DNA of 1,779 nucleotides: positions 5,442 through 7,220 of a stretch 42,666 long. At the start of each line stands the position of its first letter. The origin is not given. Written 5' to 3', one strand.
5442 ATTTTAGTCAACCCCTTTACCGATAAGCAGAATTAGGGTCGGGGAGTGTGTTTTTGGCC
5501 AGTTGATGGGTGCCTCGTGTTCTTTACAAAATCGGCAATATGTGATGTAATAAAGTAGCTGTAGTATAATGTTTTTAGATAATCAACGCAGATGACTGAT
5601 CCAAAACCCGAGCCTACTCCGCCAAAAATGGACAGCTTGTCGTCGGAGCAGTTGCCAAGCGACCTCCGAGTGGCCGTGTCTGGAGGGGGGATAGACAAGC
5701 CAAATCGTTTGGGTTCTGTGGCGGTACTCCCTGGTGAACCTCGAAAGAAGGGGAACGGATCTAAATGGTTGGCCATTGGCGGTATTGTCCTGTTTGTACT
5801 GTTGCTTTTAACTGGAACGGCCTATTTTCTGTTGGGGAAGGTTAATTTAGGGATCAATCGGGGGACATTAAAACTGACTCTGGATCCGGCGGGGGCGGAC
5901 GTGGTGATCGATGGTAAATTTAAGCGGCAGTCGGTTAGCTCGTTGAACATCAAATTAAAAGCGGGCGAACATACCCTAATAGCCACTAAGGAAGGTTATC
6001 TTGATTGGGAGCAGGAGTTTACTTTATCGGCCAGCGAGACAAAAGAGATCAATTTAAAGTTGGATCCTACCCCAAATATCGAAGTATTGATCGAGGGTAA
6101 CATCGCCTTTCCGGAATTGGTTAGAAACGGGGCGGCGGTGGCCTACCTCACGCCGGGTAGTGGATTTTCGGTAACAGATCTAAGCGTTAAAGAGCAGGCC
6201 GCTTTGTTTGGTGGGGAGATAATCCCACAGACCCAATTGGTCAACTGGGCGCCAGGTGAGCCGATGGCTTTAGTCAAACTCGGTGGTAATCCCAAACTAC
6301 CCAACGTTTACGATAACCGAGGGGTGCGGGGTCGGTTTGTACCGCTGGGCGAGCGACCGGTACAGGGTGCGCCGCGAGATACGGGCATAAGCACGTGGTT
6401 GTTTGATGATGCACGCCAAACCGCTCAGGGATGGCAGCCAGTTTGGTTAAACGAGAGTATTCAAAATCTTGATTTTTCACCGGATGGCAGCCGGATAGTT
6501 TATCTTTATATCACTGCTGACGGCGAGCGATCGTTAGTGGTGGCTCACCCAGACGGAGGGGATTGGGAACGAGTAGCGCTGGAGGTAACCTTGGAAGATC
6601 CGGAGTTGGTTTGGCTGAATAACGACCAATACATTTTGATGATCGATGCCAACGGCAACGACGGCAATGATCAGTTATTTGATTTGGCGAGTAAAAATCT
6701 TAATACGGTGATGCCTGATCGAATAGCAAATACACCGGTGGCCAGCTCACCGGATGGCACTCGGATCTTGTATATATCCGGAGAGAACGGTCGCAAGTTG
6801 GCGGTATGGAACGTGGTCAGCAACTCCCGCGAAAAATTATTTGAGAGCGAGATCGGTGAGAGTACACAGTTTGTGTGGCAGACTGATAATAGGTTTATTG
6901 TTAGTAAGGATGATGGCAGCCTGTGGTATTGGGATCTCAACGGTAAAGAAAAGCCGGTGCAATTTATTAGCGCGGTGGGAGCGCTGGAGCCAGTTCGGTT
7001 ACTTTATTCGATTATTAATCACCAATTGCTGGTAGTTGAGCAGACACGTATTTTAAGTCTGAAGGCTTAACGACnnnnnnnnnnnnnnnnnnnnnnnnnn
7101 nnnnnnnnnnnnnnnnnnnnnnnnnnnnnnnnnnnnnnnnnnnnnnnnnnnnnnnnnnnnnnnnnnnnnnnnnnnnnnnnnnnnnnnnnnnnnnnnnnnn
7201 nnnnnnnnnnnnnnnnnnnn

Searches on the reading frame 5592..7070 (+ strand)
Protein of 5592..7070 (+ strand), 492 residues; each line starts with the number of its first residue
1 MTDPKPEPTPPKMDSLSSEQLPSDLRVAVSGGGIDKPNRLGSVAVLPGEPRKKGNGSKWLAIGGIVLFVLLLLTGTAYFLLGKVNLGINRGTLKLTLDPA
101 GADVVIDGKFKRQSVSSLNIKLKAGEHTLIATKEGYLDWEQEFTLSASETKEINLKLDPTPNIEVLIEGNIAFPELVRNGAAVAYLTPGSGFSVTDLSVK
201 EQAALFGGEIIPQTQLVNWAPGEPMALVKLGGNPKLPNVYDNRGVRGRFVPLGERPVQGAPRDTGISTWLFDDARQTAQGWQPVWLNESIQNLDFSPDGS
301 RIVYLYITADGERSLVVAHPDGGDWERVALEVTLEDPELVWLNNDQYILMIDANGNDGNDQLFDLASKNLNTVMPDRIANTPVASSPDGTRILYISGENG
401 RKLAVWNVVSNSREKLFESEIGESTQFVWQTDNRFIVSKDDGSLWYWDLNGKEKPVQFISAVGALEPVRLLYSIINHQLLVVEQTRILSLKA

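Call 11: search_protein_families(library=pfam, proteins=[window:5592-7070:+])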
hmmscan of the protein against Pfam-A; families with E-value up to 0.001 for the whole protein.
window:5592-7070:+ (492 aa): 4 families
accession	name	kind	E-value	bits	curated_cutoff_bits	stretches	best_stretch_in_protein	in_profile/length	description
PF08308.17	PEGA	-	8.6e-09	35.6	20.8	1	91-160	2-70/71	PEGA domain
PF25174.1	Beta-prop_THOC3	-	5.8e-05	22.7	305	1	339-450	52-159/272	THOC3 beta-propeller domain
PF07676.18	PD40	-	0.00028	21.2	20.9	0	386-401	17-33/38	WD40-like Beta Propeller Repeat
PF25173.1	Beta-prop_WDR3_1st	-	0.00034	20.8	154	1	355-452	48-145/184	WDR3 first beta-propeller domain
